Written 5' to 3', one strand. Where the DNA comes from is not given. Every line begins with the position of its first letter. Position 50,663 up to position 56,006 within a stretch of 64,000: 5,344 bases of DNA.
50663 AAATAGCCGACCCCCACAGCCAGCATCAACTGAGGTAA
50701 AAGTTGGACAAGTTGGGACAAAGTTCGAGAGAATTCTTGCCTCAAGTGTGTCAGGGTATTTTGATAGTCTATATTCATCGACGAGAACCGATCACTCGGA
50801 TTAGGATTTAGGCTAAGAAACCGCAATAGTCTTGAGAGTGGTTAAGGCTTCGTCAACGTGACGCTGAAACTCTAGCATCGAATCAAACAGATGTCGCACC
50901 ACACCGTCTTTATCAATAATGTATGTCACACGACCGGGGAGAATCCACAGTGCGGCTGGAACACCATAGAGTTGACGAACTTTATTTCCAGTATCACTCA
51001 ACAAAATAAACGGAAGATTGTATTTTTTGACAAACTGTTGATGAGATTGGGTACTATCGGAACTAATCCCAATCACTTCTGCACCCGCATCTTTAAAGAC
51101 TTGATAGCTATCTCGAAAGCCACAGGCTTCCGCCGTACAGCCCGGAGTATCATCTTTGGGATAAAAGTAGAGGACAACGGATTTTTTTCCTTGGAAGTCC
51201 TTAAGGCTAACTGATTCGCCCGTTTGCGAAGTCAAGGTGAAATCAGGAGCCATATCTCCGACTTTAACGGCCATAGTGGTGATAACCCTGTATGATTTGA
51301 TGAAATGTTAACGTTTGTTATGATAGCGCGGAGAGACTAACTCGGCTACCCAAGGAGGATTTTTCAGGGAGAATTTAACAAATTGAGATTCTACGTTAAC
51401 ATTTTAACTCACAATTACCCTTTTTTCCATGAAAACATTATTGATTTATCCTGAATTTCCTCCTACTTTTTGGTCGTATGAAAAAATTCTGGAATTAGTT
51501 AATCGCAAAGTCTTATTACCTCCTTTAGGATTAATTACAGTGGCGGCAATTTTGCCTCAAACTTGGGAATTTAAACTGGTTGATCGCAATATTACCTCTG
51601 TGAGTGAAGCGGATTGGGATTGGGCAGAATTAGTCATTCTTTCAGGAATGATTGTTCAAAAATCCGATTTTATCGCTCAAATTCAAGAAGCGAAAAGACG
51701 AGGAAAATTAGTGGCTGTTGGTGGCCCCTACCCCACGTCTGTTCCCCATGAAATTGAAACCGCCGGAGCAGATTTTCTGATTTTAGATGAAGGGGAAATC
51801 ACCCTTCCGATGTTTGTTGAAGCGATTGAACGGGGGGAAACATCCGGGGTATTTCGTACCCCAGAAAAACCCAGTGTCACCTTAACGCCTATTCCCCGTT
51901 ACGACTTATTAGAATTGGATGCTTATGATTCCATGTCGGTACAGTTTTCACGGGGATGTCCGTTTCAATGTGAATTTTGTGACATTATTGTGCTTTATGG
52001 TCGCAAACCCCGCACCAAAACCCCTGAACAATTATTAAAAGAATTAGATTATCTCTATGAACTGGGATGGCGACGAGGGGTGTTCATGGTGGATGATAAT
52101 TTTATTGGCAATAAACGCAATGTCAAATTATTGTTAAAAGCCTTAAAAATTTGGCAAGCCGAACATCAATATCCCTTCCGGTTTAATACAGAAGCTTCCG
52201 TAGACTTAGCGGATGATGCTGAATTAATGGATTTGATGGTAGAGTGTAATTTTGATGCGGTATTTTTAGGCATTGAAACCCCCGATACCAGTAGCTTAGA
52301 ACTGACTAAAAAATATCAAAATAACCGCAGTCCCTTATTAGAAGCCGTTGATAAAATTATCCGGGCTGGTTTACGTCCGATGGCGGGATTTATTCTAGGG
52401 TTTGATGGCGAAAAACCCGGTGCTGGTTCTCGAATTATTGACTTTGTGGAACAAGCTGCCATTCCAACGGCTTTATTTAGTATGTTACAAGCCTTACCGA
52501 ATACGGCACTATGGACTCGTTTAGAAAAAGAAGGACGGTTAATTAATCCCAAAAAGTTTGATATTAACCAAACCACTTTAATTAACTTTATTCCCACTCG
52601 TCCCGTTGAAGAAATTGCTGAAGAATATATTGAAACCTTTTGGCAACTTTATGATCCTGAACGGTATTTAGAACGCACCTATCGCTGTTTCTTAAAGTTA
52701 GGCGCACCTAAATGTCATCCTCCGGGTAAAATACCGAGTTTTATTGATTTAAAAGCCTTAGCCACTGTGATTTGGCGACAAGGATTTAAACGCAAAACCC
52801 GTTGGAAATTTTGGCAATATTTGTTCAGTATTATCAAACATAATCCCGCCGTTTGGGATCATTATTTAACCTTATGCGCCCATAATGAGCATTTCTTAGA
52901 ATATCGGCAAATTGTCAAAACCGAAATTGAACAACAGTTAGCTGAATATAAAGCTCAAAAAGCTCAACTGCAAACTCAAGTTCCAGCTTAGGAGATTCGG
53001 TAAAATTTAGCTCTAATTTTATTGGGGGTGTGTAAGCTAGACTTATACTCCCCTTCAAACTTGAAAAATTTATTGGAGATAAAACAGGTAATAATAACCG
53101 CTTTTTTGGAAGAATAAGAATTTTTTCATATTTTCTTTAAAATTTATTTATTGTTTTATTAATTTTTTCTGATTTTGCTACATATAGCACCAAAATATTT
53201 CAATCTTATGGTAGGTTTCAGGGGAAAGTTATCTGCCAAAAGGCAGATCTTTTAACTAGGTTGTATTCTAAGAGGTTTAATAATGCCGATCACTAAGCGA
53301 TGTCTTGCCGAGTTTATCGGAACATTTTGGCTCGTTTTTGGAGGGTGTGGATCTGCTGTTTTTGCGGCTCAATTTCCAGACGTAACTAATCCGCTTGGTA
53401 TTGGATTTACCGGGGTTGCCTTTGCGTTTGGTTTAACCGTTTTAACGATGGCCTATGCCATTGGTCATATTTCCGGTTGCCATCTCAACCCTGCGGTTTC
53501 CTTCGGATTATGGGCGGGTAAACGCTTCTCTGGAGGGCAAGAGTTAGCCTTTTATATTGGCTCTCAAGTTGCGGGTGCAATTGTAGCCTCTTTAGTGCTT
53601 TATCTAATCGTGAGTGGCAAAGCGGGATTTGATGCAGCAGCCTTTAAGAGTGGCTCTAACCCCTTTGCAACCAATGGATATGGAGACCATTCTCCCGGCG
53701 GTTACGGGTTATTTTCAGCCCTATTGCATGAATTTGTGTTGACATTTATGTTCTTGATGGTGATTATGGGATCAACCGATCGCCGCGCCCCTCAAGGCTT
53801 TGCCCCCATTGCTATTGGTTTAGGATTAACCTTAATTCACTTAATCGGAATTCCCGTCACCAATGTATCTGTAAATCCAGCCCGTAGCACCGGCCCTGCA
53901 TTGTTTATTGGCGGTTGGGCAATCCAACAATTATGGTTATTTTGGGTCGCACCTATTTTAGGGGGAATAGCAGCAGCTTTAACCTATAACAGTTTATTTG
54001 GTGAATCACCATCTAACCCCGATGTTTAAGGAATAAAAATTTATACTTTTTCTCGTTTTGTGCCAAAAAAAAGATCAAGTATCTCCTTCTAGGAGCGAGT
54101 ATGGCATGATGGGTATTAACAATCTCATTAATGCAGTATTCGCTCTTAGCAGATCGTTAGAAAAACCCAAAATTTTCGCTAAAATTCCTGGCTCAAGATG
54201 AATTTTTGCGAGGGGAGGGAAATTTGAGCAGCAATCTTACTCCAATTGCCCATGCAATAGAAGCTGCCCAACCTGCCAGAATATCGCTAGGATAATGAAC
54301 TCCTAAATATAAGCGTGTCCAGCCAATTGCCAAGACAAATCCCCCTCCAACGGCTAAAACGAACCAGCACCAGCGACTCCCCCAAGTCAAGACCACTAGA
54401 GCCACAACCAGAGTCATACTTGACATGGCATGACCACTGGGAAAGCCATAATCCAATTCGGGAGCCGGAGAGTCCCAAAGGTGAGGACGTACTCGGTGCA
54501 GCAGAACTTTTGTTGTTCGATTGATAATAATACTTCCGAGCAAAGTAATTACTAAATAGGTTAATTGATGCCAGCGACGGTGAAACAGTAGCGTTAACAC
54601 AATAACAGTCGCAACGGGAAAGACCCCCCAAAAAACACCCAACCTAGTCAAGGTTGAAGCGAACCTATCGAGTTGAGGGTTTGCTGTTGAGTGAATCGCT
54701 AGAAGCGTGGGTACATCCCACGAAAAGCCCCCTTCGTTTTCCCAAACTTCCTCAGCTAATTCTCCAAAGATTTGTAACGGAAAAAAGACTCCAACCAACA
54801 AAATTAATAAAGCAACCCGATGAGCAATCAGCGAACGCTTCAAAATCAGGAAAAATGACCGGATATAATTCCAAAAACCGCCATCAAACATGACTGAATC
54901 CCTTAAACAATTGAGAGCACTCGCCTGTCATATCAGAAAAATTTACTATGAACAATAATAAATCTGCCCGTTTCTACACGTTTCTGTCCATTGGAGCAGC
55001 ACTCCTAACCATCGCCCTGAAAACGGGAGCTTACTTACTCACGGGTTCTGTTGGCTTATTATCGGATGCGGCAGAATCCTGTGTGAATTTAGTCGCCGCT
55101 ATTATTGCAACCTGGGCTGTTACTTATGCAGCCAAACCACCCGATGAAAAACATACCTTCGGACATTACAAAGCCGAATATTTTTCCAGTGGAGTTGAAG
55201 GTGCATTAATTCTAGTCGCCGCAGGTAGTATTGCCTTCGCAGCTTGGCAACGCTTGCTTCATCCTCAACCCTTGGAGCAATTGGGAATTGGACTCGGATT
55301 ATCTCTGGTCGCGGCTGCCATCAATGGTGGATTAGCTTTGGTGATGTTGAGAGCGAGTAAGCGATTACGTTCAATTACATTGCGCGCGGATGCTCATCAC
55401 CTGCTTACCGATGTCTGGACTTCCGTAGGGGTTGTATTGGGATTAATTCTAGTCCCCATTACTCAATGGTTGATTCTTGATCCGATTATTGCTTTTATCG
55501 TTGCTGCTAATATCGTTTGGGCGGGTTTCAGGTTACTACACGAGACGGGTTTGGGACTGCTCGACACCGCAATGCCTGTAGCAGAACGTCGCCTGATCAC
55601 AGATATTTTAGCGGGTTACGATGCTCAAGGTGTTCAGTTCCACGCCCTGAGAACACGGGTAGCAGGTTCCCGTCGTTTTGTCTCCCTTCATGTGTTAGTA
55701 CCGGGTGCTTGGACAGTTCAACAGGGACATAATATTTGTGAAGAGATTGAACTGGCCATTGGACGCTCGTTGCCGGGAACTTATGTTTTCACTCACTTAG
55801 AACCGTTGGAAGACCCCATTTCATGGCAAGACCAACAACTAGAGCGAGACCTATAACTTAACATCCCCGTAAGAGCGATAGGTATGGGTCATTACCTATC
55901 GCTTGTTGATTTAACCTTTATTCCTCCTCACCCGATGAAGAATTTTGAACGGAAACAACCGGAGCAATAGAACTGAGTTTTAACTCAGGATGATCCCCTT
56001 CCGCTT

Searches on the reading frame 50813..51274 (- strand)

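Call 8: search_protein_families(library=pfam, proteins=[window:50813-51274:-], max_evalue=0.0001)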
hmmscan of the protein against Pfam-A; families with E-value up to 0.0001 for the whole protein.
window:50813-51274:- (153 aa): 2 families
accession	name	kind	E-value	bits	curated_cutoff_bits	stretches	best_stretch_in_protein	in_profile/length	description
PF00578.27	AhpC-TSA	-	3.8e-43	146.8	26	1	5-128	1-123/124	AhpC/TSA family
PF08534.16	Redoxin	-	1.8e-26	93.2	26.6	1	4-130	1-132/148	Redoxin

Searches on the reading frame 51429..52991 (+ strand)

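Call 8: search_protein_families(library=pfam, proteins=[window:51429-52991:+], max_evalue=0.0001)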
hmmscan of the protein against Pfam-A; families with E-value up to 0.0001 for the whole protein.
window:51429-52991:+ (520 aa): 3 families
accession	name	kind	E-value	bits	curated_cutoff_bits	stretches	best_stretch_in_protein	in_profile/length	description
PF13282.11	DUF4070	-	5.6e-53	179.3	22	1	359-501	1-143/144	Domain of unknown function (DUF4070)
PF04055.27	Radical_SAM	-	4e-21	76.3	29.5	1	172-330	2-156/166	Radical SAM superfamily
PF02310.24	B12-binding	-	3.3e-09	37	32.1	1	25-127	7-118/121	B12 binding domain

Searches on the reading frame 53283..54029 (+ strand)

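Call 8: search_protein_families(library=pfam, proteins=[window:53283-54029:+], max_evalue=0.0001)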
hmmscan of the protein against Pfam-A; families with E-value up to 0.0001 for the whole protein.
window:53283-54029:+ (248 aa): 1 family
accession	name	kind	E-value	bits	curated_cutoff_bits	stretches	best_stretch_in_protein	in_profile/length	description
PF00230.25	MIP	-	9e-51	173.2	25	1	4-235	8-222/222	Major intrinsic protein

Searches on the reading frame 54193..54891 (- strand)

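Call 8: search_protein_families(library=pfam, proteins=[window:54193-54891:-], max_evalue=0.0001)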
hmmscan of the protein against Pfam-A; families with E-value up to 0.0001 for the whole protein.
window:54193-54891:- (232 aa): 1 family
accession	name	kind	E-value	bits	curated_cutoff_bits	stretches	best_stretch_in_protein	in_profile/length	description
PF01569.27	PAP2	-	9e-19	67.9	27.2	1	110-220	2-123/130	PAP2 superfamily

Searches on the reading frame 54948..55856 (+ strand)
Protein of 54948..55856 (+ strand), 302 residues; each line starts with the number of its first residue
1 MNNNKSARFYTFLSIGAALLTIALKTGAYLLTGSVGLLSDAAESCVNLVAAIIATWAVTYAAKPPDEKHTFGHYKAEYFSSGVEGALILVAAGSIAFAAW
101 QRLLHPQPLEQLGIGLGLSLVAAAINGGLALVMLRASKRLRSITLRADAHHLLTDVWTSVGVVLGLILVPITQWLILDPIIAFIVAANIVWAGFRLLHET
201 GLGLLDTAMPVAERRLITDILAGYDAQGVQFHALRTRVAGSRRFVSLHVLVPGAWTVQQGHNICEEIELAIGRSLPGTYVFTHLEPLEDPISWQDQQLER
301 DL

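Call 8: search_protein_families(library=pfam, proteins=[window:54948-55856:+], max_evalue=0.0001)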
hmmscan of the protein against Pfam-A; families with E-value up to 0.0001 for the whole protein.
window:54948-55856:+ (302 aa): 2 families
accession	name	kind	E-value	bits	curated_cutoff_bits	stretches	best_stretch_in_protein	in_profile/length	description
PF01545.26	Cation_efflux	-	1.9e-42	145.8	26.6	1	12-205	2-198/198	Cation efflux family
PF16916.11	ZT_dimer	-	3.8e-19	68.9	26.7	1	214-286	6-77/78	Dimerisation domain of Zinc Transporter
